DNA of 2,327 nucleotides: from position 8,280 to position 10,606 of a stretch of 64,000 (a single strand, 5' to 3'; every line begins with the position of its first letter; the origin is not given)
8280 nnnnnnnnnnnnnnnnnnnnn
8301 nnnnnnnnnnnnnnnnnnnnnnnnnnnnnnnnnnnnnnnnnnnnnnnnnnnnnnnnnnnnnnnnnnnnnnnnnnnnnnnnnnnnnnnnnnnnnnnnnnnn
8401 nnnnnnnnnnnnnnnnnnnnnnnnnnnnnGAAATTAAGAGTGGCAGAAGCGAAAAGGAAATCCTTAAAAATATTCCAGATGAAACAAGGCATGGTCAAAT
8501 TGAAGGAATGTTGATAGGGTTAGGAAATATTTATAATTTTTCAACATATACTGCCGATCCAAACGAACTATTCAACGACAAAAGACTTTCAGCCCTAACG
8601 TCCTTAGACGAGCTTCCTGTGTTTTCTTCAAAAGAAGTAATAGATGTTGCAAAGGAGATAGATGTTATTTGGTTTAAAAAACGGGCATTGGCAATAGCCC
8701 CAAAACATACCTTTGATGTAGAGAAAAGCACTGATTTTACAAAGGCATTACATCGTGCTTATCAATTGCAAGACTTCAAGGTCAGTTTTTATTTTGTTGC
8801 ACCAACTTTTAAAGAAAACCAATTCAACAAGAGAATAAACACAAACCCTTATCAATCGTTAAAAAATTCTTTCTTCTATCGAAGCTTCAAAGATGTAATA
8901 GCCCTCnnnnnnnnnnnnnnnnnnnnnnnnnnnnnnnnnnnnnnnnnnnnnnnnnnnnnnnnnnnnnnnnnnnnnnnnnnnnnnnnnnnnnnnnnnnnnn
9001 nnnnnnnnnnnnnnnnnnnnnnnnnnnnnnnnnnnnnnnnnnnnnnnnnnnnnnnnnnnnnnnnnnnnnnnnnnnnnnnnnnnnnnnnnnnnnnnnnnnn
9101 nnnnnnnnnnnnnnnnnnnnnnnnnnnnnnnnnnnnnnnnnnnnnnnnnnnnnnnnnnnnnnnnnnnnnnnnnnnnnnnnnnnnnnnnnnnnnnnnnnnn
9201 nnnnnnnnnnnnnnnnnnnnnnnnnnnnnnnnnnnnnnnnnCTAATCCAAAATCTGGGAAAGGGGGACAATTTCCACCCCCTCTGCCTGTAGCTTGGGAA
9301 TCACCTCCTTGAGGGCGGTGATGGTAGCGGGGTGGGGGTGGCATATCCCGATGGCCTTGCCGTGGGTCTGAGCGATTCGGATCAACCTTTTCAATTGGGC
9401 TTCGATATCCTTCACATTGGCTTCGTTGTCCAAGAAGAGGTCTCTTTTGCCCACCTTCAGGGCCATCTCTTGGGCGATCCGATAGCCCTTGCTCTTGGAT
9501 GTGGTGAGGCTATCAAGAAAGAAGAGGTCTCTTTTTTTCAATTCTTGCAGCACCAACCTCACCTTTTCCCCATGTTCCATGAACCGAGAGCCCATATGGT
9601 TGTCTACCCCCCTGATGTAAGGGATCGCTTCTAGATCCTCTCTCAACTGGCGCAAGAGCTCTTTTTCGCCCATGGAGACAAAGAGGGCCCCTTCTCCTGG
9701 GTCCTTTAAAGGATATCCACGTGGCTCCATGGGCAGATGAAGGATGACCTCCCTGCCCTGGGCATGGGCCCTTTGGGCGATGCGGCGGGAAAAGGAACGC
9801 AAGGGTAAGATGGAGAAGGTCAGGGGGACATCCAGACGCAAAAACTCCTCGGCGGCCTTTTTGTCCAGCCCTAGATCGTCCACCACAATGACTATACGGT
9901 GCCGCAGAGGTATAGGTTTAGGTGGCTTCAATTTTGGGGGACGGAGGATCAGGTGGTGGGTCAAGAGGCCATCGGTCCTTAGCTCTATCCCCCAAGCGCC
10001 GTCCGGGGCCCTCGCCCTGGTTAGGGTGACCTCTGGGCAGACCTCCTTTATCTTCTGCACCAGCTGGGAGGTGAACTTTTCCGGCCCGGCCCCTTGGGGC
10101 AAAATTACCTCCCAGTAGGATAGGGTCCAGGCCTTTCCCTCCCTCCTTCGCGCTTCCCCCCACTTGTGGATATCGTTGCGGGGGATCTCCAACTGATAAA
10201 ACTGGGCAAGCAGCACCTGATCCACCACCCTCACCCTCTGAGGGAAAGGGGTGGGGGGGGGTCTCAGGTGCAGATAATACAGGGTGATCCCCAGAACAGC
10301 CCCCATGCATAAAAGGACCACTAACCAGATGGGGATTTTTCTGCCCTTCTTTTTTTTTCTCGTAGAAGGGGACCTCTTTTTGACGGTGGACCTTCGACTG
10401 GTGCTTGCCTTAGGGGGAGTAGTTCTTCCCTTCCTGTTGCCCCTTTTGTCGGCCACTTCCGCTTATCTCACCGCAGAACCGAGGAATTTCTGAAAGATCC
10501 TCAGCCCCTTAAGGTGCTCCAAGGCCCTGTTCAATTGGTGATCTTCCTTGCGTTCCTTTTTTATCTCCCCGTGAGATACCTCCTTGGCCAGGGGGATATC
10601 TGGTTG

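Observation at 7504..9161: Low-GC three-gene cassette directly downstream of lexA: small ORF, multi-CxxC zinc-ribbon protein and Mrr_N-like winged-helix protein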

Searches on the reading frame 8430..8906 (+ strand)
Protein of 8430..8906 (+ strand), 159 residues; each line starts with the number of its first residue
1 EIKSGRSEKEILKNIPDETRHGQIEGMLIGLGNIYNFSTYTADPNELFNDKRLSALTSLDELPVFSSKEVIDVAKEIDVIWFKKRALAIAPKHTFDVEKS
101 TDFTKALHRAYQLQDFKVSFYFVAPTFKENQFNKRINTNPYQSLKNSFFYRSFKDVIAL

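Call 52: predict_structure(alignment_id=A3)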
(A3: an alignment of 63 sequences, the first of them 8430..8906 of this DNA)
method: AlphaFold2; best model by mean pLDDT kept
length: 159 residues; sequences in the alignment: 63
mean_pLDDT: 92.1   pTM: 0.87
mean pLDDT of the five models: 92.1, 92.0, 92.0, 91.8, 90.7
residues with pLDDT >= 90: 127; 70-90: 27; 50-70: 2; < 50: 3
segments of 3 or more residues with pLDDT < 50: 1-3
pLDDT, mean of each block of 10 residues (from residue 1): 62 82 96 97 96 97 96 98 89 93 93 96 95 96 96 92
secondary structure, 60 per line:
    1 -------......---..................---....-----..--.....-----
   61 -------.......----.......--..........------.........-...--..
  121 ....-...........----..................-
elements in order: H8-13 H17-34 E38-41 H68-74 E79-85 E88-97 H104-112 E119-124 H126-136 H141-147 E148-152 H153-158

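Call 97: fold_search(model_id=the predicted structure, library=pdb)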
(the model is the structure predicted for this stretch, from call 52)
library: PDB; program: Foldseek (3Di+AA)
matches with E <= 10: 532; with E <= 0.001: 0
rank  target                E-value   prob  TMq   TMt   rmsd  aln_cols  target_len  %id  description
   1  4zsf_A                5.4e-02  0.85  0.50  0.33   8.7       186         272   12  Crystal structure of pre-specific restriction endonuclease BsaWI-DNA complex (released 2015-10-07)
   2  7zrz_AP1              3.2e-01  0.35  0.24  0.21   3.9        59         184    5  Structure of the human tRNA splicing endonuclease defines substrate recognition (released 2023-05-17)
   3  6uv6_C                4.1e-01  0.21  0.31  0.20  11.0       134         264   14  AtmM with bound rebeccamycin analogue (released 2020-11-25)
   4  4q37_E                6.0e-01  0.18  0.25  0.34   8.0        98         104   12  Crystal structure of the hypothetical protein TM0182 Thermotoga maritima, N-terminal domain. (released 2014-07-16)
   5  8iet_A                6.0e-01  0.09  0.27  0.08  12.9       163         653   12  Human SLC26A3 in the apo state (released 2024-02-28)
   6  8hl7_A                6.4e-01  0.54  0.29  0.24   3.6        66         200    9  Crystal structure of p97 N/D1 in complex with a valosin-containing protein methyltransferase (released 2023-07-12)
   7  8pfd_B                6.4e-01  0.20  0.24  0.21   5.3        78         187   12  Crystal structure of binary complex between Aster yellows witches'-broom phytoplasma effector SAP05 and the von Willeb (released 2023-07-05)
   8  9f38_A                6.8e-01  0.30  0.25  0.07   3.4        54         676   13  BsmI (wild-type) crystallized with Ca2+ and cognate dsDNA (released 2025-04-02)
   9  7feb_A                7.3e-01  0.18  0.24  0.12  14.1        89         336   11  Cryo-EM structure of the nonameric SsaV cytosolic domain in the context of the InvA-SsaV chimeric protein (released 2022-02-16)
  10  1mhp_A                7.3e-01  0.14  0.25  0.23   5.6        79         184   19  Crystal structure of a chimeric alpha1 integrin I-domain in complex with the Fab fragment of a humanized neutralizing  (released 2003-04-15)
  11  7xuh_A                7.3e-01  0.08  0.28  0.08  14.6       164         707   11  Down-regulated in adenoma in complex with TQR1122 (released 2023-08-02)
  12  8z4i_A                7.8e-01  0.20  0.29  0.14   4.8        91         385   12  crystal structure of Cdn1 in complex with cA3 (released 2026-02-04)
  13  8qq1_C                8.3e-01  0.10  0.20  0.15  10.3        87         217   13  SpNOX dehydrogenase domain, mutant F397W in complex with Flavin adenine dinucleotide (FAD) (released 2024-05-08)
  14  8gy8_A                8.8e-01  0.13  0.21  0.10   3.9        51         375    8  The structure of Bax1 from Pyrococcus furiosus (released 2023-09-27)
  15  3b7q_B                9.4e-01  0.14  0.22  0.13   6.2        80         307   14  Crystal Structure of Yeast Sec14 Homolog Sfh1 in Complex with Phosphatidylcholine (released 2008-02-19)
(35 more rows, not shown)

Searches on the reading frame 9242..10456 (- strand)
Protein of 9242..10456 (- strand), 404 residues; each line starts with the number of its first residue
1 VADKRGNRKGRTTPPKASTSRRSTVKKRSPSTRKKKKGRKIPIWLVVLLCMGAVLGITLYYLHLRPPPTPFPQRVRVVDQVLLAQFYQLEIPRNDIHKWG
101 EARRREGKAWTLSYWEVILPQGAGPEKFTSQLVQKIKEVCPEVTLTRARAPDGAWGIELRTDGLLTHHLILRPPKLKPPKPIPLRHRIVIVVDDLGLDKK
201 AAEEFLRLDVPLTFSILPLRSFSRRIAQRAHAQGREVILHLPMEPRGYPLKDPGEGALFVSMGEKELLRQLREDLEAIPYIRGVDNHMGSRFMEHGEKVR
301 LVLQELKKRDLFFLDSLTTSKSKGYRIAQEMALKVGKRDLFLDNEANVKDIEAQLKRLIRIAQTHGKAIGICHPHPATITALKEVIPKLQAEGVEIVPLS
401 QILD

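Call 3: search_protein_families(library=pfam, proteins=[window:9242-10456:-], max_evalue=1)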
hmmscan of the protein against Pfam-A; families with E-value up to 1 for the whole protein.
window:9242-10456:- (404 aa): 2 families
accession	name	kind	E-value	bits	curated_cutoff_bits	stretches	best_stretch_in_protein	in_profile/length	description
PF04748.18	Polysacc_deac_2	-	1.7e-80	269.6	27.5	1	190-402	1-211/212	Divergent polysaccharide deacetylase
PF04459.17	DUF512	-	0.25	11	25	0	116-171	99-154/202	Protein of unknown function (DUF512)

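Call 84: search_protein_families(library=pfam, proteins=[P0101, P0100, P0102], max_evalue=0.1)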
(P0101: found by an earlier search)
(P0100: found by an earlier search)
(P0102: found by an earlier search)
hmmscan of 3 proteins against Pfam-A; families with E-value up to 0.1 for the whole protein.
P0101 (569 aa): 2 families
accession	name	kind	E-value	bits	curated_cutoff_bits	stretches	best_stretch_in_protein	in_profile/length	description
PF09491.16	RE_AlwI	-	7.8e-08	32.1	23.1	1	77-203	4-132/441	AlwI restriction endonuclease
PF09254.17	FokI_cleav_dom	-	0.015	15.2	25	1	457-555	71-183/188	FokI, cleavage domain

P0100 (495 aa): 2 families
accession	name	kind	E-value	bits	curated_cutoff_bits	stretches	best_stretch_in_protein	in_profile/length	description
PF09491.16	RE_AlwI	-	7.3e-08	32.2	23.1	1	4-129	5-132/441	AlwI restriction endonuclease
PF09254.17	FokI_cleav_dom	-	0.011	15.7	25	1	383-481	71-183/188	FokI, cleavage domain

P0102 (490 aa): 3 families
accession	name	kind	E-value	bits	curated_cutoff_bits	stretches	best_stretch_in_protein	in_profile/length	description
PF09491.16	RE_AlwI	-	3.4e-06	26.8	23.1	1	82-203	9-132/441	AlwI restriction endonuclease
PF25481.1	Nucleoprot-TPR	-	0.032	14.7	27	1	167-199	28-59/80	Nucleoprotein TPR-like domain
PF09661.15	DUF2398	-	0.059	12.9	26.9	0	299-341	16-57/363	Protein of unknown function (DUF2398)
